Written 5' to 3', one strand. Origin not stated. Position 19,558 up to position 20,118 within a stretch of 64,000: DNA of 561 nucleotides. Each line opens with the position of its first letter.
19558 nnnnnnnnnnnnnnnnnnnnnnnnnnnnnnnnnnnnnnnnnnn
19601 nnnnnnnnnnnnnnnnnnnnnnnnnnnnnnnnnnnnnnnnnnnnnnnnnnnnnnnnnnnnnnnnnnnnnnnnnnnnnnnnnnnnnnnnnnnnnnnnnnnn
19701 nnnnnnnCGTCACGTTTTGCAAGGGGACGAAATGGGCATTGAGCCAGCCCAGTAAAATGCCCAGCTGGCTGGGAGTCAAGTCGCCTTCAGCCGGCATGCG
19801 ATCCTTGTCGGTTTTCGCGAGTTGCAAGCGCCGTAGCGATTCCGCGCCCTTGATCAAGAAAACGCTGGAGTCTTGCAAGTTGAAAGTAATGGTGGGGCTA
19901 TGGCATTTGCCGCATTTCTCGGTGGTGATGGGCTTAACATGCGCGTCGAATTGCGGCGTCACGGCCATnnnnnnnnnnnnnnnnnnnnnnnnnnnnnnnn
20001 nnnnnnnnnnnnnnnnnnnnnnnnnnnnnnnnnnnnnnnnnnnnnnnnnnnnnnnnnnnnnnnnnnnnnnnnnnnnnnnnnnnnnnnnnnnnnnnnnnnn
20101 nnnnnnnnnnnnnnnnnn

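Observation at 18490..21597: Three CxxCH cytochrome-c-type modules embedded in a Big_2 Ig-domain surface lipoprotein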

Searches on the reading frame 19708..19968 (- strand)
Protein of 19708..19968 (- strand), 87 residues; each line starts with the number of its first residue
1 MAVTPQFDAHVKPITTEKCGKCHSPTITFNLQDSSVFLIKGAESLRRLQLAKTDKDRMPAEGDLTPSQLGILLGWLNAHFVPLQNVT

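Call 8: search_protein_families(library=pfam, proteins=[window:19708-19968:-], max_evalue=10)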
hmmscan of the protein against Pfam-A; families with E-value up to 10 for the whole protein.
window:19708-19968:- (87 aa): 4 families
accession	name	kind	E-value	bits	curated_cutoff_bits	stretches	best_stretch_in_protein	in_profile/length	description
PF13442.11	Cytochrome_CBB3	-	0.027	15.2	27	1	15-76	10-68/68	Cytochrome C oxidase, cbb3-type, subunit III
PF09699.15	Paired_CXXCH_1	-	0.062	13.4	20.6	1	12-25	2-15/41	Doubled CXXCH motif (Paired_CXXCH_1)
PF14522.11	Cytochrome_C7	-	0.077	13.3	24.8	1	8-32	6-29/67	Cytochrome c7 and related cytochrome c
PF22297.1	PccH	-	0.28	11.7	24.4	1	7-28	2-23/133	PccH Cytochrome c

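Call 51: predict_structure(alignment_id=A5)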
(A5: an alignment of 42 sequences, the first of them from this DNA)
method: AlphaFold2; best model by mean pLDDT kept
length: 82 residues; sequences in the alignment: 42
mean_pLDDT: 93.7   pTM: 0.83
mean pLDDT of the five models: 93.7, 93.4, 92.7, 92.4, 92.2
residues with pLDDT >= 90: 73; 70-90: 6; 50-70: 2; < 50: 1
segments of 3 or more residues with pLDDT < 50: none
pLDDT, mean of each block of 10 residues (from residue 1): 96 96 95 96 96 93 98 88 52
secondary structure, 60 per line:
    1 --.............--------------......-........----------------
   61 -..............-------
elements in order: H3-15 H30-35 H37-44 H62-75

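Call 68: fold_search(model_id=the predicted structure, library=pdb)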
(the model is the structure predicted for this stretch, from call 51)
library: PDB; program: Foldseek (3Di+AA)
matches with E <= 10: 40; with E <= 0.001: 0
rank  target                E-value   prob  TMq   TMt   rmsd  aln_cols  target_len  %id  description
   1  8hn3_A                3.1e+00  0.12  0.46  0.47   5.3        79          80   15  Soluble domain of cytochrome c-556 from Chlorobaculum tepidum (released 2023-07-05)
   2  9k1s_D                3.9e+00  0.02  0.23  0.16   7.7        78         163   17  Crystal structure of human granzyme A in complex with GSDMB-C domain (released 2026-02-18)
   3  6b8q_A                4.4e+00  0.08  0.32  0.40   3.9        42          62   17  Crystal Structure of the Mg2+/CaM:Kv7.5 (KCNQ5) AB domain complex (released 2018-03-14)
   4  6x6j_AY               4.4e+00  0.06  0.23  0.15   5.9        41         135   20  Cryo-EM Structure of CagX and CagY within the Helicobacter pylori PR (released 2020-09-30)
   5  4g8x_B                4.4e+00  0.02  0.16  0.09   8.7        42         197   21  G1 ORF67 / Staphyloccus aureus sigmaA domain 4 complex (released 2013-08-07)
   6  7ew4_R                4.4e+00  0.01  0.19  0.07  16.8        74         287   22  Cryo-EM structure of CYM-5541-bound Sphingosine 1-phosphate receptor 3 in complex with Gi protein (released 2021-09-29)
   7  4doz                  4.8e+00  0.04  0.31  0.08   5.9        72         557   14  Crystal structure of Pyrococcus furiosus Cmr2 (Cas10) (released 2012-03-21)
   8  2oie_A                4.8e+00  0.03  0.29  0.24  11.0        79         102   14  Crystal structure of RS21-C6 core segment RSCUT (released 2007-03-06)
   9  8yz8_A                4.8e+00  0.02  0.21  0.07  13.0        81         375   10  Crystal structure of PtmB in complex with Adenine (released 2024-11-20)
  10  7axz_B                5.1e+00  0.01  0.22  0.05  14.7        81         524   17  Ku70/80 complex apo form (released 2021-02-10)
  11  8iyj_C5               5.5e+00  0.02  0.22  0.29   5.6        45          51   16  Cryo-EM structure of the 48-nm repeat doublet microtubule from mouse sperm (released 2023-07-05)
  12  9v9c_A                5.8e+00  0.03  0.21  0.20   9.5        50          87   18  Cryo-EM structure of human TNFR1 DD filament (released 2026-04-08)
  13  9r1d_G                5.8e+00  0.01  0.17  0.15   8.9        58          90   14  Structure of the H3.V-H4.V variant nucleosome core particle from Trypanosoma brucei (released 2026-01-28)
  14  6alg_K                6.3e+00  0.03  0.28  0.31   8.9        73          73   15  CryoEM structure of HK022 Nun - E.coli RNA polymerase elongation complex (released 2017-08-16)
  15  1dy7_B                6.7e+00  0.06  0.41  0.09   4.5        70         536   17  Cytochrome cd1 Nitrite Reductase, CO complex (released 2000-09-24)
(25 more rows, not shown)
